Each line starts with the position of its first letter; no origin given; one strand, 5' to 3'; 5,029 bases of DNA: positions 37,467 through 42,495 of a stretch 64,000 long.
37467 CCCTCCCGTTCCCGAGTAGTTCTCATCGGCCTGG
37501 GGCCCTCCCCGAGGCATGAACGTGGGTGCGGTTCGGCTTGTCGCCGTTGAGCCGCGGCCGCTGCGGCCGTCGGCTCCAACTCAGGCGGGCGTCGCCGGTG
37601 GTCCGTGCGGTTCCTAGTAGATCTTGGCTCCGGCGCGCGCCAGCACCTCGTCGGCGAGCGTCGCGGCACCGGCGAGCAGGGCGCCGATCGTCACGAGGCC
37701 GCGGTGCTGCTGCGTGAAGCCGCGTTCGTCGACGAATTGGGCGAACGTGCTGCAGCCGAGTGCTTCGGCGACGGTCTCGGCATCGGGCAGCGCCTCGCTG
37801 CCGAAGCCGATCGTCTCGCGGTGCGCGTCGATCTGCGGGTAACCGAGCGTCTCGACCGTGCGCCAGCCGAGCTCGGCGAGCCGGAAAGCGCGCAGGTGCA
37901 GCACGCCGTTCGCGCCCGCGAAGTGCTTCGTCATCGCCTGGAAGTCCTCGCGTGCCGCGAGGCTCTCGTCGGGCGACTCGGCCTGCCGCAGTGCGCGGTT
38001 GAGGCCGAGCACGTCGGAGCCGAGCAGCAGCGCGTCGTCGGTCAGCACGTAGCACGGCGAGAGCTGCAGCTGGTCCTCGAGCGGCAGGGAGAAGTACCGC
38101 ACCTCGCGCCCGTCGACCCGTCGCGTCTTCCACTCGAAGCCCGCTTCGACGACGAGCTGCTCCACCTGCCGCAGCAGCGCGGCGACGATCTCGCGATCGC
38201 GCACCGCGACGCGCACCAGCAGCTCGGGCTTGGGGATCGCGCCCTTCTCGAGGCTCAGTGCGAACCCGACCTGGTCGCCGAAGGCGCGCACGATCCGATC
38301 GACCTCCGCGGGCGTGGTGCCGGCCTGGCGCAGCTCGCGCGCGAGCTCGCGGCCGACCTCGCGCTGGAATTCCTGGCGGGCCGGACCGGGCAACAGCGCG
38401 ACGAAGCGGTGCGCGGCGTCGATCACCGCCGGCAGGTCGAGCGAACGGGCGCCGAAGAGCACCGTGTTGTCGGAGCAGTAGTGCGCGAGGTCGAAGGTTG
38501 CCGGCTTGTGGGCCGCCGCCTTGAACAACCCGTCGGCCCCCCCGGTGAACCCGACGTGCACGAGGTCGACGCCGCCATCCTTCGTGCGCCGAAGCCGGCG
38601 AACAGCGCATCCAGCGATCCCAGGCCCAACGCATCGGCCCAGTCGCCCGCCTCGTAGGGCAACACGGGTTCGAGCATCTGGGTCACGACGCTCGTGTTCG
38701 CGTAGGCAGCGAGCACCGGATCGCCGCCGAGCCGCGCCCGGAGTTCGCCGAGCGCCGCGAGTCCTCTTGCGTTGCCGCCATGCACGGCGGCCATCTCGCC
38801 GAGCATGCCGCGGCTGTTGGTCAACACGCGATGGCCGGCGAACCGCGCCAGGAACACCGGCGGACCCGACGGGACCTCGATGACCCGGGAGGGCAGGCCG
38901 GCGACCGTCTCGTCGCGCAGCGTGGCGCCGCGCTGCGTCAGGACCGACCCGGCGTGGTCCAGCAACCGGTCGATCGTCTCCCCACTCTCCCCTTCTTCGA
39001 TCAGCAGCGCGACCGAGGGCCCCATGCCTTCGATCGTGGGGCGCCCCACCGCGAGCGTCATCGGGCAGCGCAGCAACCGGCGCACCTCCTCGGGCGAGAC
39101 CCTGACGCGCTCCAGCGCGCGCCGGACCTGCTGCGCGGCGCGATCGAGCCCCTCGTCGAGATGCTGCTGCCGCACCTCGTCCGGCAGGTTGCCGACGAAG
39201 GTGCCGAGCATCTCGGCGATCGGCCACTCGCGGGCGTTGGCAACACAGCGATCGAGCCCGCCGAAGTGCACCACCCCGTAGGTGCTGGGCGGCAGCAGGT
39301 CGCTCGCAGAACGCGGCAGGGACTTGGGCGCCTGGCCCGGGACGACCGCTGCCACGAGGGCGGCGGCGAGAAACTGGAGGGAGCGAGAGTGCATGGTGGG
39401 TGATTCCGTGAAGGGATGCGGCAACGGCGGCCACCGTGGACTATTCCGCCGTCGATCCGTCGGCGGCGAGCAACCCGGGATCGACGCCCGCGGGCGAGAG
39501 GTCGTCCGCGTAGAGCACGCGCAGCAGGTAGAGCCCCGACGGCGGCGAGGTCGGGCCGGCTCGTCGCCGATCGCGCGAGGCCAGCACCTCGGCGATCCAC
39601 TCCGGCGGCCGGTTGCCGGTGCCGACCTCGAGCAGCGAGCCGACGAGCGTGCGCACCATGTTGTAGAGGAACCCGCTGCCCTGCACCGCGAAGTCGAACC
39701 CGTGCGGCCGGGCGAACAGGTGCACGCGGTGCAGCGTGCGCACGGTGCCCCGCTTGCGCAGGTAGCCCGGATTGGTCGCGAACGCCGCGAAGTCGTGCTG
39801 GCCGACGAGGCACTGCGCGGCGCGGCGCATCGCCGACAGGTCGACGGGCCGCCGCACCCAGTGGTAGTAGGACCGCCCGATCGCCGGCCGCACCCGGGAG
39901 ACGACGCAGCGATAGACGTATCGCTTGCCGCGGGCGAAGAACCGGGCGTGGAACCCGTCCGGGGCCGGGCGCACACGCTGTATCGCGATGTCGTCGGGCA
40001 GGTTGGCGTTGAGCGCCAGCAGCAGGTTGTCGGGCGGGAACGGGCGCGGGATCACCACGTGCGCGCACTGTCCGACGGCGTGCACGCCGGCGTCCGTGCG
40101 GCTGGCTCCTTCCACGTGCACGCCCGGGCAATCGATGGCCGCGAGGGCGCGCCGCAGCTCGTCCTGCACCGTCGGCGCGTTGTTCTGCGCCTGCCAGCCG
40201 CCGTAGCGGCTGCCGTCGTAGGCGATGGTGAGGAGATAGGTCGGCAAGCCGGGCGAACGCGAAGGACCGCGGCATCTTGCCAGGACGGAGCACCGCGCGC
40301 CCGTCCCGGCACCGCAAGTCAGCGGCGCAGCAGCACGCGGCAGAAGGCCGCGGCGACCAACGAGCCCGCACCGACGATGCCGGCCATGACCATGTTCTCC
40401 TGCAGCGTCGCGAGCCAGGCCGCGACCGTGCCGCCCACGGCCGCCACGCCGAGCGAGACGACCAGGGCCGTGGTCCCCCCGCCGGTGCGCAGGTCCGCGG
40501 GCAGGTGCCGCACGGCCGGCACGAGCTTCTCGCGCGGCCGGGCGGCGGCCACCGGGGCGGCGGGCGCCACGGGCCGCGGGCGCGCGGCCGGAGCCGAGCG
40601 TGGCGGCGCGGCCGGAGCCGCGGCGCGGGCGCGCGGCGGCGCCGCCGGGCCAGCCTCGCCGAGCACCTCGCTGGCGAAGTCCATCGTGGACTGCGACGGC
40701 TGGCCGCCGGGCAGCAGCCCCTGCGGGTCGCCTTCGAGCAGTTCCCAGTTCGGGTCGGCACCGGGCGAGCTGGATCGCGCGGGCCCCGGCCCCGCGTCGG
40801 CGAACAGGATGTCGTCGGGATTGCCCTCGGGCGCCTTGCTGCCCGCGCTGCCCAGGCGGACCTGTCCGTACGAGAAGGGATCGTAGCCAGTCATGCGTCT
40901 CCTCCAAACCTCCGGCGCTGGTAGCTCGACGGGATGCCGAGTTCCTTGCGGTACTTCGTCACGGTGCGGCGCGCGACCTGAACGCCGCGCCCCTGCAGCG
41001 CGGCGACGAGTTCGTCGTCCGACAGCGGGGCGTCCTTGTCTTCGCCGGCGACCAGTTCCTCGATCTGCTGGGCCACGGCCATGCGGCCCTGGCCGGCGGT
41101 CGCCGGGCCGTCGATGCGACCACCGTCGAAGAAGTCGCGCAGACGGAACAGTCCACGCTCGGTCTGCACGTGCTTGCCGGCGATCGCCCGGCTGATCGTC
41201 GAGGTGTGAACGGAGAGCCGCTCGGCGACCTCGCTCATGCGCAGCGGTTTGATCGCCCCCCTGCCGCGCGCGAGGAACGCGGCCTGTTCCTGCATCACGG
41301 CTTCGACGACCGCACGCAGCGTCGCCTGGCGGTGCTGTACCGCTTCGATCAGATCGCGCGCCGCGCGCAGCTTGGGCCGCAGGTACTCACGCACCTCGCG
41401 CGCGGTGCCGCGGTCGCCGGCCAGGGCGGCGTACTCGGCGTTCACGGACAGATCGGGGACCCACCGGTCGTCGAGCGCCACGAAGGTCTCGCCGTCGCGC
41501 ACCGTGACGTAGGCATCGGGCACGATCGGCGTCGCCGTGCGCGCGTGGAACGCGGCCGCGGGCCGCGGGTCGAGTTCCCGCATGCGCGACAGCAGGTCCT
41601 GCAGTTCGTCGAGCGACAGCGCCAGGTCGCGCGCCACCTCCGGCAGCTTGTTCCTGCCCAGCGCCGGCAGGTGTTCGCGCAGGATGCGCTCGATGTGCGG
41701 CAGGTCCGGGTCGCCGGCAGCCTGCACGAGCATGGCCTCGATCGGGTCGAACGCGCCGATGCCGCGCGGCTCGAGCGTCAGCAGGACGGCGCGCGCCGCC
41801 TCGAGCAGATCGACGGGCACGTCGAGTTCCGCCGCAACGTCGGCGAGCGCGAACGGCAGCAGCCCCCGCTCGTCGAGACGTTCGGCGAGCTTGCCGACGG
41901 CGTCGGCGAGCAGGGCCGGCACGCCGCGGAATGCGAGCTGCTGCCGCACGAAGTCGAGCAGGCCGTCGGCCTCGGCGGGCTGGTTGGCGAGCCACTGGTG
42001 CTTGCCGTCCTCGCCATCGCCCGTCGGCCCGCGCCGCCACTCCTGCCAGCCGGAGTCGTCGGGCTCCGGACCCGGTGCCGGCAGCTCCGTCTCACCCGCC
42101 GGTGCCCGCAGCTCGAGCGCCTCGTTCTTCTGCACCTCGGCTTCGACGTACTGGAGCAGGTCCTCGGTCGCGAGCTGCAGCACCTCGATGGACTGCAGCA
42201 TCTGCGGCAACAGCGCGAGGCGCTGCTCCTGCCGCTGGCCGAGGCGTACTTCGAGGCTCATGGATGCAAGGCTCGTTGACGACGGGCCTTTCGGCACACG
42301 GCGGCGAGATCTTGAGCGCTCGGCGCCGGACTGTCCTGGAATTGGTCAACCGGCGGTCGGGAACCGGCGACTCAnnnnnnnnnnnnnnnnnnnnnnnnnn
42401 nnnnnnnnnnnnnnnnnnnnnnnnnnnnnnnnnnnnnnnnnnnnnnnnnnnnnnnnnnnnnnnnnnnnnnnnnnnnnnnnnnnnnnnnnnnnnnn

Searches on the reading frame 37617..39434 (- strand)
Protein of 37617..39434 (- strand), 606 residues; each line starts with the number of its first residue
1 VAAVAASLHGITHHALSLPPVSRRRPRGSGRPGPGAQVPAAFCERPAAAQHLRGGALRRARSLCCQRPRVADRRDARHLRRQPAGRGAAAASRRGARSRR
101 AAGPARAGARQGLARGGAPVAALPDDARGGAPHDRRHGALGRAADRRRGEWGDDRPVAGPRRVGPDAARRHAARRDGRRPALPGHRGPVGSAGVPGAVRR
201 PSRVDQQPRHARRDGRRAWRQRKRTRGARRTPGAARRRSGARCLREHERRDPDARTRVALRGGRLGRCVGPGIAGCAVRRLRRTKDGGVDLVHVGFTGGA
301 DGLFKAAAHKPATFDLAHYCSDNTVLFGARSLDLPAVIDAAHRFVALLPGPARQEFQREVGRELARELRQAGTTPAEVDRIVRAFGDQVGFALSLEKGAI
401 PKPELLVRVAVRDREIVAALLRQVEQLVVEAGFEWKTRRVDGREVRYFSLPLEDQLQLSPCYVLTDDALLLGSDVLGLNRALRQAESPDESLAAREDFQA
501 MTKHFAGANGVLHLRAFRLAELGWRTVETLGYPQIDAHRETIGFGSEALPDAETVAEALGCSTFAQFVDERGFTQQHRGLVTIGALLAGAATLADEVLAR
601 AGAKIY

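Call 49: search_protein_families(library=pfam, proteins=[window:37617-39434:-], max_evalue=0.001)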
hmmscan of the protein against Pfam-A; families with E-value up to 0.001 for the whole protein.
window:37617-39434:- (606 aa): 0 families

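Call 94: search_protein_families(library=pfam, proteins=[window:37617-39434:-], max_evalue=0.01)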
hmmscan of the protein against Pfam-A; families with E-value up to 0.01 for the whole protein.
window:37617-39434:- (606 aa): 1 family
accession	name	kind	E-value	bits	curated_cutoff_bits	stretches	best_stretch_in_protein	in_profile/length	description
PF19551.4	DUF6074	-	0.0031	18.1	27.2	0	352-393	31-72/83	Family of unknown function (DUF6074)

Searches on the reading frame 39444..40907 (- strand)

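Call 93: search_protein_families(library=pfam, proteins=[window:39444-40907:-], max_evalue=0.001)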
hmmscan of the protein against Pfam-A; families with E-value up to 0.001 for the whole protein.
window:39444-40907:- (488 aa): 1 family
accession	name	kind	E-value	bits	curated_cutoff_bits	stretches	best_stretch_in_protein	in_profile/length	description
PF01416.25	PseudoU_synth_1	-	1.4e-39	135.3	23.3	2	363-466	1-107/108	tRNA pseudouridine synthase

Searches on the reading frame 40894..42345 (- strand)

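Call 49: search_protein_families(library=pfam, proteins=[window:40894-42345:-], max_evalue=0.001)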
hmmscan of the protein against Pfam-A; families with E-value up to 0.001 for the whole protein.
window:40894-42345:- (484 aa): 3 families
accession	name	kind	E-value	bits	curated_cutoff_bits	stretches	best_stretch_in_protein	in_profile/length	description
PF04552.19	Sigma54_DBD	-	4.8e-52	176.4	22.8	1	320-479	2-160/160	Sigma-54, DNA binding domain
PF04963.19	Sigma54_CBD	-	3e-34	118.8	22.9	1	122-305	5-185/185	Sigma-54 factor, core binding domain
PF00309.25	Sigma54_AID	-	2.8e-10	40.3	23.8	1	34-79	1-46/46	Sigma-54 factor, Activator interacting domain (AID)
